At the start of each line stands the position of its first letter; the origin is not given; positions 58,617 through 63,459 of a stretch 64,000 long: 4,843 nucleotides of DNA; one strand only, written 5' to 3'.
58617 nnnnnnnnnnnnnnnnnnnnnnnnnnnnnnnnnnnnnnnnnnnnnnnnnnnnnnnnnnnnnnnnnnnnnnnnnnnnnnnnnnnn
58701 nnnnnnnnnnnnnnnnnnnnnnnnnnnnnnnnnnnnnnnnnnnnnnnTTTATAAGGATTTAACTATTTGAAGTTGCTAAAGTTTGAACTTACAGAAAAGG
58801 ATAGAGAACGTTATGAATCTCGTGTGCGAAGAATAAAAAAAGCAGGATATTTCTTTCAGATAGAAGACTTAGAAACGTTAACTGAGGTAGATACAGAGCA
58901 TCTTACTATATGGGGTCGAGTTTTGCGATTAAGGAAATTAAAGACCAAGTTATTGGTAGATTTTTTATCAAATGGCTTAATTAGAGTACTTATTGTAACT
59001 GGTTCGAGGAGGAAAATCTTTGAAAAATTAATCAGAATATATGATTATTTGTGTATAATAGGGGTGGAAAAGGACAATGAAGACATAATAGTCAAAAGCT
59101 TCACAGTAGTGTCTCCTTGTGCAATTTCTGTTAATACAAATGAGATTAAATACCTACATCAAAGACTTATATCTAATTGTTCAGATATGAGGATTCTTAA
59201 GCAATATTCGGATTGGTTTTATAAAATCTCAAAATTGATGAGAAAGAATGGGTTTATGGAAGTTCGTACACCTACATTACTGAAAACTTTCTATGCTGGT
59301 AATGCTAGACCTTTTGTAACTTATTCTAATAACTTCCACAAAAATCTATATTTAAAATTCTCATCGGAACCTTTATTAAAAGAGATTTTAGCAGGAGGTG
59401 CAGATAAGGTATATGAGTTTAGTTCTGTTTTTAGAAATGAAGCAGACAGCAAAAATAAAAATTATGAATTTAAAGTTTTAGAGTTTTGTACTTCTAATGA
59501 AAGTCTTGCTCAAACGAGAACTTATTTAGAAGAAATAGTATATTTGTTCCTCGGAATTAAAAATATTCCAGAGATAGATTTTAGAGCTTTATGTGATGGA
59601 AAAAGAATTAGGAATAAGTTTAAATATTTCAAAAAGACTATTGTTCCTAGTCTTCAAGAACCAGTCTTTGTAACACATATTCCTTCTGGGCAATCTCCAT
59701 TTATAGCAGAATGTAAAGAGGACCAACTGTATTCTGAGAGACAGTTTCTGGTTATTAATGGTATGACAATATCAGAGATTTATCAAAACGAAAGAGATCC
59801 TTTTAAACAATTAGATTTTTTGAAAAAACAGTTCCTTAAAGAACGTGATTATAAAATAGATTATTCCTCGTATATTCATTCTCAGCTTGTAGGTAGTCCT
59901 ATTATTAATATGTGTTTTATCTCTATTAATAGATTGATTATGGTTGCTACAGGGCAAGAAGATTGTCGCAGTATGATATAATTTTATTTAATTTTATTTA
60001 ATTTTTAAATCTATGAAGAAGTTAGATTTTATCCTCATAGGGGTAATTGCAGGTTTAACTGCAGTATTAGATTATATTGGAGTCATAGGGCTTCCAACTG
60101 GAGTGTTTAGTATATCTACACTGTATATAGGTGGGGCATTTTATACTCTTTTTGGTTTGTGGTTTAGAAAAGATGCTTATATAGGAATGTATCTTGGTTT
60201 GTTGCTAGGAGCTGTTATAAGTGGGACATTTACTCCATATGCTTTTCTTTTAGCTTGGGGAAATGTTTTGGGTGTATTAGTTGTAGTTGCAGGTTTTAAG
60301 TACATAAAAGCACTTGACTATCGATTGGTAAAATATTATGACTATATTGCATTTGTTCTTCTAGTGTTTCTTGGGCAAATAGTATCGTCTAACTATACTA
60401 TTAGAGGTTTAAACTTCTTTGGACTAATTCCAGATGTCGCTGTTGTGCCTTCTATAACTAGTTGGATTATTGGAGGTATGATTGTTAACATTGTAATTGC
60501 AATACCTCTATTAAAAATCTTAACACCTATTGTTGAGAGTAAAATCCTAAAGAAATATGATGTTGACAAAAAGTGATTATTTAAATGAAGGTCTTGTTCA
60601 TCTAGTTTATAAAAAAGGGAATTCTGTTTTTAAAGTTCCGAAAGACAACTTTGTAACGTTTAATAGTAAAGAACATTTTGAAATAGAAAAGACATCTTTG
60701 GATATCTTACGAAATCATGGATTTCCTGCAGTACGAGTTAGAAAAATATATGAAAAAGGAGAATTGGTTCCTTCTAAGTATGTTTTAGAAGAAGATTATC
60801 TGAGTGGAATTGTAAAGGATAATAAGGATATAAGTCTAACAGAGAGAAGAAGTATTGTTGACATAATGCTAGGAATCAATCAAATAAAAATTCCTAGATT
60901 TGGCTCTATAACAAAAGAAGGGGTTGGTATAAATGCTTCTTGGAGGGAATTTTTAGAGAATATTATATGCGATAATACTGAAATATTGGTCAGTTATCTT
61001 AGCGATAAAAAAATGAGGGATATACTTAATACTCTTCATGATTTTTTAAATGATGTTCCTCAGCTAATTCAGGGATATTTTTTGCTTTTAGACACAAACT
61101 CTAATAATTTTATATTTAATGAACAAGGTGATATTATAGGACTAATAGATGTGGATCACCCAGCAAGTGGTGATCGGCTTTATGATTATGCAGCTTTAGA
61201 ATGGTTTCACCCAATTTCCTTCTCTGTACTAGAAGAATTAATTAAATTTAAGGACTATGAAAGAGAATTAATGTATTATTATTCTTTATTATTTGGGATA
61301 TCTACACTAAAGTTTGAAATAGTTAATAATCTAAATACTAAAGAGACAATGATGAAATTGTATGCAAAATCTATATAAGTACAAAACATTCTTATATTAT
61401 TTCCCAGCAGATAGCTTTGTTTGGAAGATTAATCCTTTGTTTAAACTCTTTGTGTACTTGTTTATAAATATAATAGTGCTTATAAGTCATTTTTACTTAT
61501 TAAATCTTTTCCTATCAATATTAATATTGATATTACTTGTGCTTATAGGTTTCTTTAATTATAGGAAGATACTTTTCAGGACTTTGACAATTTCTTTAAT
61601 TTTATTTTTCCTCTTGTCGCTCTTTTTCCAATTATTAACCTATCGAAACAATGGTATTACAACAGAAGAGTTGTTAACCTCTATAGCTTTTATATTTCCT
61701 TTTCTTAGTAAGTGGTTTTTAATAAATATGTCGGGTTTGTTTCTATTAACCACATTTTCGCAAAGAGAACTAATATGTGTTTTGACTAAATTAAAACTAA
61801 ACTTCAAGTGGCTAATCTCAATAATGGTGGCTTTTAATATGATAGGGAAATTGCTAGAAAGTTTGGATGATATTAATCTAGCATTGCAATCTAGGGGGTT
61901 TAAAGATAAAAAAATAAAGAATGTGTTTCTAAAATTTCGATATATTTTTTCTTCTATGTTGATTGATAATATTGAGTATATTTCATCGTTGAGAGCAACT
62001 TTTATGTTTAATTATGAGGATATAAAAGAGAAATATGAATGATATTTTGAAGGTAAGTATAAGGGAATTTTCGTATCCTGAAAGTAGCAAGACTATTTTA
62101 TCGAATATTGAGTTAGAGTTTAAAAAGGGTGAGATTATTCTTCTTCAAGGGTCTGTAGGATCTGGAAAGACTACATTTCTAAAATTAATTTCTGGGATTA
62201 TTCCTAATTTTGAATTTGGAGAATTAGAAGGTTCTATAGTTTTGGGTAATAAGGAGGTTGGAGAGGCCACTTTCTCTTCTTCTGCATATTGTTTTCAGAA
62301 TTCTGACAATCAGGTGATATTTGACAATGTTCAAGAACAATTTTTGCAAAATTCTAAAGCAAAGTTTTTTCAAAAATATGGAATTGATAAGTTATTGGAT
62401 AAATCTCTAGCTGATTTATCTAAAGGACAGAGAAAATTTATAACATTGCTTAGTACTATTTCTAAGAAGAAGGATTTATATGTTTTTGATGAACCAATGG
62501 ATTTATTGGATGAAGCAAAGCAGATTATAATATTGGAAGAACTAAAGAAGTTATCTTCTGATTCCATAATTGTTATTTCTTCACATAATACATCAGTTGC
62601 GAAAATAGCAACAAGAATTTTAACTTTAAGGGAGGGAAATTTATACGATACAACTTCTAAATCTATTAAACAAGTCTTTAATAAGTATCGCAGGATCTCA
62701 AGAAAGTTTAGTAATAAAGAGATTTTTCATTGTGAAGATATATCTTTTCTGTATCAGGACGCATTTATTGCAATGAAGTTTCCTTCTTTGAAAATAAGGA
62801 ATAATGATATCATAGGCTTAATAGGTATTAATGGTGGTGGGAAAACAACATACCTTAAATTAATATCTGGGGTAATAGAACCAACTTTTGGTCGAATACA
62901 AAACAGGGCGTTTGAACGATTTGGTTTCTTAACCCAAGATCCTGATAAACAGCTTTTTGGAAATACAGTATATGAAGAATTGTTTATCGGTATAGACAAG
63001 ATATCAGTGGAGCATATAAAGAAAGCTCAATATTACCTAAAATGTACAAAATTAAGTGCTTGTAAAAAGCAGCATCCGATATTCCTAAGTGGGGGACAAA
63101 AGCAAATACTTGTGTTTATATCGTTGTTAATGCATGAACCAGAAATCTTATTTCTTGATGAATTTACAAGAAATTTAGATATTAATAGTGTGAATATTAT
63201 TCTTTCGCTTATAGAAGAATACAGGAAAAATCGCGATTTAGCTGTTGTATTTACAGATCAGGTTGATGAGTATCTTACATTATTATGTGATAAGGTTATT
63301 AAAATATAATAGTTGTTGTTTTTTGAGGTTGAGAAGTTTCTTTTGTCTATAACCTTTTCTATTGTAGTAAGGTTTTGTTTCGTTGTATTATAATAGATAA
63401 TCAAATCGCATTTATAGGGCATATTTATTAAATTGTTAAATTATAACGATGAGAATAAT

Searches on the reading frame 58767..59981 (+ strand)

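Call 37: search_protein_families(library=pfam, proteins=[window:58767-59981:+], max_evalue=0.001)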
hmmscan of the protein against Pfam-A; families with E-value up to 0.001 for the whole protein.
window:58767-59981:+ (404 aa): 1 family
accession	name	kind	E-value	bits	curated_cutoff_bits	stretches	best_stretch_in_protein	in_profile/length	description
PF00152.25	tRNA-synt_2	-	4.7e-31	108.4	25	1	136-403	14-301/308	tRNA synthetases class II (D, K and N)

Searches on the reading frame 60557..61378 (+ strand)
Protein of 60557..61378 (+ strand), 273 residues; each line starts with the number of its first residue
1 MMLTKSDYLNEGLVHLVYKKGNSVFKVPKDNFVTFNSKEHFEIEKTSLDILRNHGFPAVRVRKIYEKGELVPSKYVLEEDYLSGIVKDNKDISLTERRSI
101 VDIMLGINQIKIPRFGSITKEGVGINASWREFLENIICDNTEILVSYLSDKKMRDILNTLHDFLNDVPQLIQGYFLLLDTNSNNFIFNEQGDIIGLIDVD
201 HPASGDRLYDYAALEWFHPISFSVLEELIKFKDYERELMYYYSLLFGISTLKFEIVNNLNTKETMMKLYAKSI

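Call 37: search_protein_families(library=pfam, proteins=[window:60557-61378:+], max_evalue=0.001)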
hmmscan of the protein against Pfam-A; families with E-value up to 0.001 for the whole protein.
window:60557-61378:+ (273 aa): 1 family
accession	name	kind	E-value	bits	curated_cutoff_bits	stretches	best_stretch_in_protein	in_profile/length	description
PF01636.29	APH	-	0.00014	22.2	23.2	1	36-221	32-218/239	Phosphotransferase enzyme family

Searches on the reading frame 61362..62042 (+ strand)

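Call 37: search_protein_families(library=pfam, proteins=[window:61362-62042:+], max_evalue=0.001)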
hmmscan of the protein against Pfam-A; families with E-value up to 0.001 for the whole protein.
window:61362-62042:+ (226 aa): 1 family
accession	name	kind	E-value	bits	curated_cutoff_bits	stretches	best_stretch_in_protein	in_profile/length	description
PF02361.21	CbiQ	-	5.1e-05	23.4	25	1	21-201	6-190/216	Cobalt transport protein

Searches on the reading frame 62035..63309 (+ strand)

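Call 37: search_protein_families(library=pfam, proteins=[window:62035-63309:+], max_evalue=0.001)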
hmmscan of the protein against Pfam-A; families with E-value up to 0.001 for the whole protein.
window:62035-63309:+ (424 aa): 10 families
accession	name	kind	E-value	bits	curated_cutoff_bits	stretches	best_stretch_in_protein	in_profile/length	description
PF00005.33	ABC_tran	-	2e-37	129.3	25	2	251-378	5-136/137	ABC transporter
PF13304.12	AAA_21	-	2.8e-12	47.8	27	1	97-187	211-301/304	AAA domain, putative AbiEii toxin, Type IV TA system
PF02463.25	SMC_N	-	3.8e-09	36.7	40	1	230-405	117-195/220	RecF/RecN/SMC N terminal domain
PF02367.23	TsaE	-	2.3e-05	24.8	26.6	0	19-52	8-41/128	Threonylcarbamoyl adenosine biosynthesis protein TsaE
PF00004.35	AAA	-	2.7e-05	25.1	21.2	0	35-140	1-107/131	ATPase family associated with various cellular activities (AAA)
PF03215.21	Rad17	-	0.00017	22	23.8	0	19-125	32-135/186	Rad17 P-loop domain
PF25199.1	nSTAND_NTPase5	-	0.00042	20.6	34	0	19-50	26-59/145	Novel STAND NTPase 5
PF13238.12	AAA_18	-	0.00083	20.3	29.4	0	35-62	1-25/128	AAA domain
PF13555.12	AAA_29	-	0.00095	19.3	27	0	27-49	17-39/61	P-loop containing region of AAA domain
PF07728.20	AAA_5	-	0.00096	19.6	22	0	35-58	2-25/139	AAA domain (dynein-related subfamily)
